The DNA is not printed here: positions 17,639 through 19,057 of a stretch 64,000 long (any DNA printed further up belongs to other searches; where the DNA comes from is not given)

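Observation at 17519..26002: Complete 12-gene aldolase-associated (PVM-like) bacterial microcompartment operon, followed by two tRNA genes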

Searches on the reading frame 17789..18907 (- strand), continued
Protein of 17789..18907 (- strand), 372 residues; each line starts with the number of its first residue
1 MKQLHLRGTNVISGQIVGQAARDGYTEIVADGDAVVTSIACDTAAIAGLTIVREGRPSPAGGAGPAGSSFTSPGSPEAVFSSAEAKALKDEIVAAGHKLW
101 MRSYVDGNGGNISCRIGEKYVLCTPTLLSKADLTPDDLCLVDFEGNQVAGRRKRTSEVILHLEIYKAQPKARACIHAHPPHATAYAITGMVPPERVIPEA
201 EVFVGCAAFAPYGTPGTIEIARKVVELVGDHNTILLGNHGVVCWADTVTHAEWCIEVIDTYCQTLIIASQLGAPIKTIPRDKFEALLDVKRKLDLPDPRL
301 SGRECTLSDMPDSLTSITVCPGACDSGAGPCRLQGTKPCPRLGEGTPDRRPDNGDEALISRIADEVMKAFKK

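Call 40: find_encoding_contigs(protein=P0087, flank=10000, max_places=1)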
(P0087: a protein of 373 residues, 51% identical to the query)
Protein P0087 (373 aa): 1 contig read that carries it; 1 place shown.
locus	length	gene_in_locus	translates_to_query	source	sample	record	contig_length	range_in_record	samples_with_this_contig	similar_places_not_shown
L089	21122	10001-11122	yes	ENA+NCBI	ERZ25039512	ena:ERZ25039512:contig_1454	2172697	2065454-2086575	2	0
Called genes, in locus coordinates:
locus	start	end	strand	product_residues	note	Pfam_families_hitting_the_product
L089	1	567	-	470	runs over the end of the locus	PF11762:Arabinose_Iso_C (faint), PF02952:Fucose_iso_C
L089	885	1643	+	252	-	PF03695:UPF0149, PF02810:SEC-C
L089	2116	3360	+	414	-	PF01512:Complex1_51K, PF10531:SLBB (weak), PF13534:Fer4_17, PF13375:RnfC_N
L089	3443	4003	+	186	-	PF00936:BMC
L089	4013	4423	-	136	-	PF01850:PIN (weak)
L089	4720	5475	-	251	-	PF08220:HTH_DeoR, PF08279:HTH_11 (weak), PF00455:DeoRC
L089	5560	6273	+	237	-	PF06130:PTAC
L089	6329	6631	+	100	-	PF00936:BMC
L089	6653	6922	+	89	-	PF00936:BMC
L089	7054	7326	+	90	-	PF00936:BMC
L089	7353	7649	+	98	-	PF03319:EutN_CcmL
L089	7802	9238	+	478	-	PF00171:Aldedh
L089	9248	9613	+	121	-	PF03319:EutN_CcmL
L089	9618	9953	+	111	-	PF03319:EutN_CcmL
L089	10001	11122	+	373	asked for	PF00596:Aldolase_II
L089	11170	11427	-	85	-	PF05016:ParE_toxin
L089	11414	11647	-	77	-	PF22180:RH3_dom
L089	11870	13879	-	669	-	PF22745:Nlig-Ia, PF01653:DNA_ligase_aden, PF03120:OB_DNA_ligase, PF03119:DNA_ligase_ZBD, PF14520:HHH_5 (weak), PF12826:HHH_2, PF14520:HHH_5 (weak), PF00533:BRCT, +1 more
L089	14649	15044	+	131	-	-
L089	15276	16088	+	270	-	PF00781:DAGK_cat, PF19279:YegS_C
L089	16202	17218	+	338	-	PF04307:YdjM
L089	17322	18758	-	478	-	PF00078:RVT_1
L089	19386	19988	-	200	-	PF09335:VTT_dom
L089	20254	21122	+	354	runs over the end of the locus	PF00676:E1_dh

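Call 43: search_protein_families(library=pfam, proteins=[L078:587-1639:-, L078:1846-3372:-, L078:3455-4225:-, L078:9833-10888:+, L078:10908-11867:+, L078:11884-13188:+, L078:13313-14083:-, L078:14677-15639:+], max_evalue=0.001)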
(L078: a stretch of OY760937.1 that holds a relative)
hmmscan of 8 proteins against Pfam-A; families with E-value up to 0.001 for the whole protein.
L078:587-1639:- (350 aa): 4 families
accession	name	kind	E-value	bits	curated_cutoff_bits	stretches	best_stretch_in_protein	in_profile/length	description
PF02239.22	Cytochrom_D1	-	4.9e-09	35.6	25.5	1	152-222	249-322/368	Cytochrome D1 heme domain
PF25174.1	Beta-prop_THOC3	-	5e-08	32.7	305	1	103-252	18-167/272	THOC3 beta-propeller domain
PF22701.2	Mala_s_1-like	-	2.8e-05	24.4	27.5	1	180-283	96-194/195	Mal s 1 allergenic protein-like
PF21783.3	YNCE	-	0.0007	19.5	27.1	0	85-174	240-329/339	YNCE-like beta-propeller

L078:1846-3372:- (508 aa): 2 families
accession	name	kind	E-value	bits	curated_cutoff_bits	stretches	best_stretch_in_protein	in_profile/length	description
PF00590.25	TP_methylase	-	5.1e-50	170.8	27.8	1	6-218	1-211/212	Tetrapyrrole (Corrin/Porphyrin) Methylases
PF02602.20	HEM4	-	2.6e-35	122.1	27.5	1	272-500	5-231/231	Uroporphyrinogen-III synthase HemD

L078:3455-4225:- (256 aa): 3 families
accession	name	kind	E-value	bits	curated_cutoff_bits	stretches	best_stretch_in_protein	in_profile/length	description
PF00455.28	DeoRC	-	1.1e-44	152.7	31.8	1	79-234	3-160/160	DeoR C terminal sensor domain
PF08220.18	HTH_DeoR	-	3.6e-13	49.5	21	1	9-62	1-54/57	DeoR-like helix-turn-helix domain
PF08279.18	HTH_11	-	0.00036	20.8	25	1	9-50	1-43/55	HTH domain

L078:9833-10888:+ (351 aa): 1 family
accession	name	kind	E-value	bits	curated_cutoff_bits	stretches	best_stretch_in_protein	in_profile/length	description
PF00596.27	Aldolase_II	-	1e-45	156.3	22.2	1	90-264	2-182/183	Class II Aldolase and Adducin N-terminal domain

L078:10908-11867:+ (319 aa): 2 families
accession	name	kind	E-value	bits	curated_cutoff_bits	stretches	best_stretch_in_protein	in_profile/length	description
PF00056.29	Ldh_1_N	-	3.7e-35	121.4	27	1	12-153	1-141/141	lactate/malate dehydrogenase, NAD binding domain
PF02866.23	Ldh_1_C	-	7.6e-33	114.4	22.6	1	156-317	1-170/174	lactate/malate dehydrogenase, alpha/beta C-terminal domain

L078:11884-13188:+ (434 aa): 0 families

L078:13313-14083:- (256 aa): 2 families
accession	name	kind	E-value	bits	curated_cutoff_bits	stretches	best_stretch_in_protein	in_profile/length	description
PF21948.1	LplA-B_cat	-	7.6e-18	65.6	27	1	45-198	4-144/200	Lipoyl protein ligase A/B catalytic domain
PF03099.24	BPL_LplA_LipB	-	1.4e-08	35.2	21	1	96-198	29-128/133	Biotin/lipoate A/B protein ligase family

L078:14677-15639:+ (320 aa): 5 families
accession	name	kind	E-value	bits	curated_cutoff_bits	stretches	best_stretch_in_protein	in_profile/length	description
PF13855.12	LRR_8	-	2.4e-09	37.2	27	1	242-298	3-61/61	Leucine rich repeat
PF23598.1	LRR_14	-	3.6e-09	36.3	40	1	213-308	43-140/353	Leucine-rich repeat region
PF09346.15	SMI1_KNR4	-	7e-09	36.8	25.4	1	44-163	1-124/125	SMI1 / KNR4 family (SUKH-1)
PF12799.13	LRR_4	-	3.4e-08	33.9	27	1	242-277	3-37/44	Leucine Rich repeats (2 copies)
PF23211.1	LRR_LRWD1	-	0.00038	20.7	28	1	216-298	15-98/190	Leucine-rich repeat and WD repeat-containing protein 1, LRR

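Call 53: predict_structure(alignment_id=A1)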
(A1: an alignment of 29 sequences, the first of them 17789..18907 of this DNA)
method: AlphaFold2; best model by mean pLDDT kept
length: 372 residues; sequences in the alignment: 29
mean_pLDDT: 72.1   pTM: 0.63
mean pLDDT of the five models: 72.1, 69.0, 69.0, 67.0, 65.6
residues with pLDDT >= 90: 93; 70-90: 137; 50-70: 53; < 50: 89
segments of 3 or more residues with pLDDT < 50: 56-72, 195-204, 305-310, 312-359, 369-372
pLDDT, mean of each block of 10 residues (from residue 1): 82 79 94 61 80 60 33 76 96 92 76 93 90 94 96 91 90 92 79 52 58 75 79 82 88 84 79 69 81 72 51 39 39 41 37 44 51 42
secondary structure, 60 per line:
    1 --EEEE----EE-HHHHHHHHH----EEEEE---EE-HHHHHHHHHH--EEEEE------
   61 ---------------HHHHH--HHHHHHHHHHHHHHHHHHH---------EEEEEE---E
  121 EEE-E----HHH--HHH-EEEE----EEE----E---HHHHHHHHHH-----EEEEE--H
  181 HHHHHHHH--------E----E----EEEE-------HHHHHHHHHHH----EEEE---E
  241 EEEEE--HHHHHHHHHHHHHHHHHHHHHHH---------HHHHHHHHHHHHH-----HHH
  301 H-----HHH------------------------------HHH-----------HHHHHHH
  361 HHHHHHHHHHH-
elements in order: E3-6 H14-22 E27-31 H38-47 E50-54 H76-80 H83-101 E111-116 E120-123 E139-142 E147-149 H158-167 E173-177 H180-188 E207-210 H218-228 E233-236 E240-245 H248-270 H280-292 H298-301 H354-371

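Call 72: search_protein_families(library=ncbifam, proteins=[window:17789-18907:-], max_evalue=0.00001)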
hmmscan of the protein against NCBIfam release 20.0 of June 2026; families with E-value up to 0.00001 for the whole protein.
window:17789-18907:- (372 aa): 27 families (the best 25 are shown)
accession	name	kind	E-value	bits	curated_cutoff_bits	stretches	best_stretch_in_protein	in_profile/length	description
NF043034.1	OxoTetrPhDc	equivalog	8.2e-33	113.9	250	1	86-263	3-183/205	3-oxo-tetronate 4-phosphate decarboxylase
NF040649.1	FucA_Meth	equivalog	4.6e-29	101.6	250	1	90-267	4-175/179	L-fuculose phosphate aldolase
NF005123.0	PRK06557.1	subfamily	9.9e-27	94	251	1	84-286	8-212/223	L-ribulose-5-phosphate 4-epimerase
NF005302.0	PRK06833.1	equivalog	3.4e-26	92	264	1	88-287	6-204/214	L-fuculose-phosphate aldolase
NF006208.0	PRK08333.1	equivalog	1.4e-23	83.6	267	1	86-259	3-174/189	aldolase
NF053831.1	RU1PAldHalo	equivalog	1.7e-23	83.2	300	1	102-285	17-198/208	ribulose-1-phosphate aldolase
TIGR03328.1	salvage_mtnB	equivalog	4.8e-22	78.4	137.05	1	93-183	2-93/194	methylthioribulose 1-phosphate dehydratase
NF004979.0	PRK06357.1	equivalog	8.6e-22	77.5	216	1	96-259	14-189/221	hypothetical protein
NF004527.0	PRK05874.1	equivalog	8.6e-21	74.5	308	1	91-283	10-203/218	L-fuculose-phosphate aldolase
NF006672.0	PRK09220.1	equivalog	1.5e-19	70.2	226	1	84-185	7-108/209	methylthioribulose 1-phosphate dehydratase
NF005984.0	PRK08087.1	subfamily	1.1e-18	67.8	264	1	86-287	4-203/215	L-fuculose-phosphate aldolase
NF006413.0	PRK08660.1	equivalog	2.5e-18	66.6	203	1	90-269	4-178/184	aldolase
NF005689.0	PRK07490.1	equivalog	2.5e-15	56.3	260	1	126-279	54-210/248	hypothetical protein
TIGR01086.1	fucA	equivalog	3.4e-15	56.4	400.25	1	103-284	20-199/214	L-fuculose-phosphate aldolase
NF004855.0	PRK06208.1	subfamily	7.9e-15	54.8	255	1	81-280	35-238/274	class II aldolase/adducin family protein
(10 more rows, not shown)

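Call 79: search_solved_structures(query=window:17789-18907:-, max_evalue=0.00001, show_alignments=2)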
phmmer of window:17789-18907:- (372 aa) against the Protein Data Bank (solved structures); distinct sequences matched with E-value up to 0.00001: 34.
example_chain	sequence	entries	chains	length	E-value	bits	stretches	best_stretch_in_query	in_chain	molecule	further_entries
6btd_A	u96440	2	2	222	8.6e-23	83.9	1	89-286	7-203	Fuculose phosphate aldolase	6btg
4c24_A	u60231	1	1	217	3.8e-20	75.2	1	86-287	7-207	L-FUCULOSE PHOSPHATE ALDOLASE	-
4c25_A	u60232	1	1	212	4e-20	75.2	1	86-286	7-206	L-FUCULOSE PHOSPHATE ALDOLASE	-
6vop_A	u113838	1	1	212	1.1e-19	73.8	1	86-267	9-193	Aldolase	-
2irp_A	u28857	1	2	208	2.8e-19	72.4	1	90-188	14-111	Putative aldolase class 2 protein aq_1979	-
6voq_A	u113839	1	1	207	1.2e-18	70.3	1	86-256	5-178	Aldolase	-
1dzw_P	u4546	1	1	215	3.9e-15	58.8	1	105-287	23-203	L-fuculose phosphate aldolase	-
7x78_A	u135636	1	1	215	5e-15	58.4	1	105-281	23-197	L-fuculose phosphate aldolase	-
1dzv_P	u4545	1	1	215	8.2e-15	57.7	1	105-288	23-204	L-fuculose phosphate aldolase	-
1dzz_P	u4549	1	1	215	8.6e-15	57.6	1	105-287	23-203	L-fuculose phosphate aldolase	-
1dzx_P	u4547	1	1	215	9.6e-15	57.5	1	105-287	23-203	L-fuculose phosphate aldolase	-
1fua_A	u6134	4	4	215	9.7e-15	57.4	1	105-287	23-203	L-FUCULOSE-1-PHOSPHATE ALDOLASE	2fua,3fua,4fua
1dzy_P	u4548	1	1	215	9.7e-15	57.4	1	105-287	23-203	L-FUCULOSE-1-PHOSPHATE ALDOLASE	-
1e4c_P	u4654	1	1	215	1.1e-14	57.2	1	105-288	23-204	L-FUCULOSE 1-PHOSPHATE ALDOLASE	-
1dzu_P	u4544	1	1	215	1.7e-14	56.6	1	105-287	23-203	L-fuculose phosphate aldolase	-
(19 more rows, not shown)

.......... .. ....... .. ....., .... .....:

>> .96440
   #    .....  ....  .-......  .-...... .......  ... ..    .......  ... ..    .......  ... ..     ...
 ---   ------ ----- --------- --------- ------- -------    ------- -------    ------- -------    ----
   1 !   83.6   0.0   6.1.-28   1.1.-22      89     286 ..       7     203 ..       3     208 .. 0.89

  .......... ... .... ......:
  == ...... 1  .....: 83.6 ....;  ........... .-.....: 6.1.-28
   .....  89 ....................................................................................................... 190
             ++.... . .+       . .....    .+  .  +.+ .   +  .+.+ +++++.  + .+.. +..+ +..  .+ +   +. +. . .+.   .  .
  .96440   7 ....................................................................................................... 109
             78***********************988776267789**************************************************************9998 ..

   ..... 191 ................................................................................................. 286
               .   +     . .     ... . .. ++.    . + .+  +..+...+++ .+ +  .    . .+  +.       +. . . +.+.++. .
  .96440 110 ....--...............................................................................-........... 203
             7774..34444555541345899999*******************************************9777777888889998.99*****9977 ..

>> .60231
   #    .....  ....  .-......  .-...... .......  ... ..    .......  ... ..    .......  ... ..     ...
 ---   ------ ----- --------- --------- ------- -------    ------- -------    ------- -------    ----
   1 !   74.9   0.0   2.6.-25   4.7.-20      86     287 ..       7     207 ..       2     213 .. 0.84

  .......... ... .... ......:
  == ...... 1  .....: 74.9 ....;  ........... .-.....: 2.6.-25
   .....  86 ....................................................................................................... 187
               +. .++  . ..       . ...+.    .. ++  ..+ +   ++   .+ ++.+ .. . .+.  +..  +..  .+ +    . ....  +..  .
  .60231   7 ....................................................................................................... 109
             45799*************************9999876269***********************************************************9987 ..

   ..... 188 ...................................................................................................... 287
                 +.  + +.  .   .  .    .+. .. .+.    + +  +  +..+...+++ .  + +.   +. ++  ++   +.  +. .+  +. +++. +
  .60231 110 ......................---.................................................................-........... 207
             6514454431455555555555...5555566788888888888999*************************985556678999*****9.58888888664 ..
